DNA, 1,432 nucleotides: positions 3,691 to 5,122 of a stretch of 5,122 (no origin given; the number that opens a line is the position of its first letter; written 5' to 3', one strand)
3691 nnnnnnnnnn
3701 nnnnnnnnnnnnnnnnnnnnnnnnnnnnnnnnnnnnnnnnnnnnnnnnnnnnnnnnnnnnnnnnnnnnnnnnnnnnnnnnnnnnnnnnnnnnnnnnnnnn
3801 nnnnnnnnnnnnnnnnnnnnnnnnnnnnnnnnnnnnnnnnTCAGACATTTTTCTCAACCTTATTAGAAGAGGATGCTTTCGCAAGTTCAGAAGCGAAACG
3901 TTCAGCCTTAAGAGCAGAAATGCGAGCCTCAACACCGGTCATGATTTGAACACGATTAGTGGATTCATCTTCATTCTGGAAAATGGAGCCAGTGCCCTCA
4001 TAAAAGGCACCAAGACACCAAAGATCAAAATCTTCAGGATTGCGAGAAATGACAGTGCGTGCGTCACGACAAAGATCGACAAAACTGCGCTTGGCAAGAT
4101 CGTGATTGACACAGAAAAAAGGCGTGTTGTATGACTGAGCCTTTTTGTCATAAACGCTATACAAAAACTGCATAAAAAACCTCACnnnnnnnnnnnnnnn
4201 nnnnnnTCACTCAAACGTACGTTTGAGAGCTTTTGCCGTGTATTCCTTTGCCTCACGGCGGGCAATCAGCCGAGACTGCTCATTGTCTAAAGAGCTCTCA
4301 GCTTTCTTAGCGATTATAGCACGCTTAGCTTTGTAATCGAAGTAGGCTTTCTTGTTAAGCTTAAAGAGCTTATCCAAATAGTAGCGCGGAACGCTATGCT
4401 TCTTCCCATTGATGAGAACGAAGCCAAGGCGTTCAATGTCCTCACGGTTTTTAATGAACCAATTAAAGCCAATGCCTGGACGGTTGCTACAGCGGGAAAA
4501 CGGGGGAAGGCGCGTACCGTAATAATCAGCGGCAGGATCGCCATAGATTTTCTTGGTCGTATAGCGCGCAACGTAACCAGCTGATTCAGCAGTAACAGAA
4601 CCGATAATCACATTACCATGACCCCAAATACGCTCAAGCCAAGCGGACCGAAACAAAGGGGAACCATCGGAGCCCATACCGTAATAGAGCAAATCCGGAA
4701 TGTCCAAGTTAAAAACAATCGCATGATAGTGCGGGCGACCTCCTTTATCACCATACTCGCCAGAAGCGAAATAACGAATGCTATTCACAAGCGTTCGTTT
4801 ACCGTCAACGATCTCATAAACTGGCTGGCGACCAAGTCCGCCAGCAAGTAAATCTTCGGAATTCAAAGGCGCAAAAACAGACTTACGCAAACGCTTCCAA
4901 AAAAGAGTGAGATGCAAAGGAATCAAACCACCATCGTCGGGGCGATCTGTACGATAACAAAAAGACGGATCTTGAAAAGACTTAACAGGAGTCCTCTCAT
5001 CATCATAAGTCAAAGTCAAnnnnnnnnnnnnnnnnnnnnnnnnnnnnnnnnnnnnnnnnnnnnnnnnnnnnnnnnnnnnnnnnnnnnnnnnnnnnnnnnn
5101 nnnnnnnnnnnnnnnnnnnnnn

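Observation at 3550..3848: About 300-nt non-coding block packed with GC-rich hairpins: candidate complementary-strand origin/primosome site, plus terminator-like elements on both strands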

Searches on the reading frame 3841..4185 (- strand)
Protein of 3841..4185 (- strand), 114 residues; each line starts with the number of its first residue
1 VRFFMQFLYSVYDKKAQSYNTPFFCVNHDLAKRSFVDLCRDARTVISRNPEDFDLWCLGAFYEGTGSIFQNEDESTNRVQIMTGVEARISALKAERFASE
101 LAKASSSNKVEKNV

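Call 11: search_protein_families(library=pfam, proteins=[window:3841-4185:-], max_evalue=1)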
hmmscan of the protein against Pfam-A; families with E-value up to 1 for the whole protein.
window:3841-4185:- (114 aa): 1 family
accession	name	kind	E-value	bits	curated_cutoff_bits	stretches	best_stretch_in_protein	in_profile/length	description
PF20577.3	Phage_ORF5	-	1.3e-23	82.8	27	1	8-73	1-66/75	Phage ORF5 protein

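Call 12: search_protein_families(library=phrogs, proteins=[window:3841-4185:-], max_evalue=1)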
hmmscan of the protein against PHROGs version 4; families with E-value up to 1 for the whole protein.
window:3841-4185:- (114 aa): 3 families
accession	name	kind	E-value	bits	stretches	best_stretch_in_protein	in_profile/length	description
phrog_1670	-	DNA, RNA and nucleotide metabolism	1.5e-21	77.1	1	5-89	2-82/96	DNA binding protein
phrog_35869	-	DNA, RNA and nucleotide metabolism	0.0056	17.7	1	9-63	44-98/130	DNA binding protein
phrog_14905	-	unknown function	0.29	12.7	1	66-98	16-48/92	-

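Call 18: find_related_loci(query=window:3841-4185:-, collection=viral_contigs, flank=3000)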
Query window:3841-4185:- (114 aa) in viral_contigs; peptide patterns used: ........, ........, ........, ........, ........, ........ (x = any residue, [..] = any of these).
1 stretches matched a pattern, but none encodes a relative of the query by tblastn (E <= 1e-3).

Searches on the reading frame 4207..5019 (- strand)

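Call 11: search_protein_families(library=pfam, proteins=[window:4207-5019:-], max_evalue=1)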
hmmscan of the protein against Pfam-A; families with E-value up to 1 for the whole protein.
window:4207-5019:- (270 aa): 1 family
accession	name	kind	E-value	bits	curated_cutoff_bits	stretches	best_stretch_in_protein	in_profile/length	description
PF23343.2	REP_ORF2-G2P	-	3.7e-15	56.4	27.8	1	78-157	34-98/99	Replication-associated protein ORF2/G2P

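Call 12: search_protein_families(library=phrogs, proteins=[window:4207-5019:-], max_evalue=1)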
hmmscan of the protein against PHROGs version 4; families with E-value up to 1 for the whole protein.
window:4207-5019:- (270 aa): 3 families
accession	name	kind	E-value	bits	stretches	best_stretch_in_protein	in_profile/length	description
phrog_942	-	DNA, RNA and nucleotide metabolism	1.6e-76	259.6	1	1-268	122-354/501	replication initiation protein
phrog_29197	-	unknown function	1.2e-07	32.8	1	79-107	144-172/187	-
phrog_713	-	DNA, RNA and nucleotide metabolism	5.8e-05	23.1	1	80-104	168-192/432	DNA replication initiation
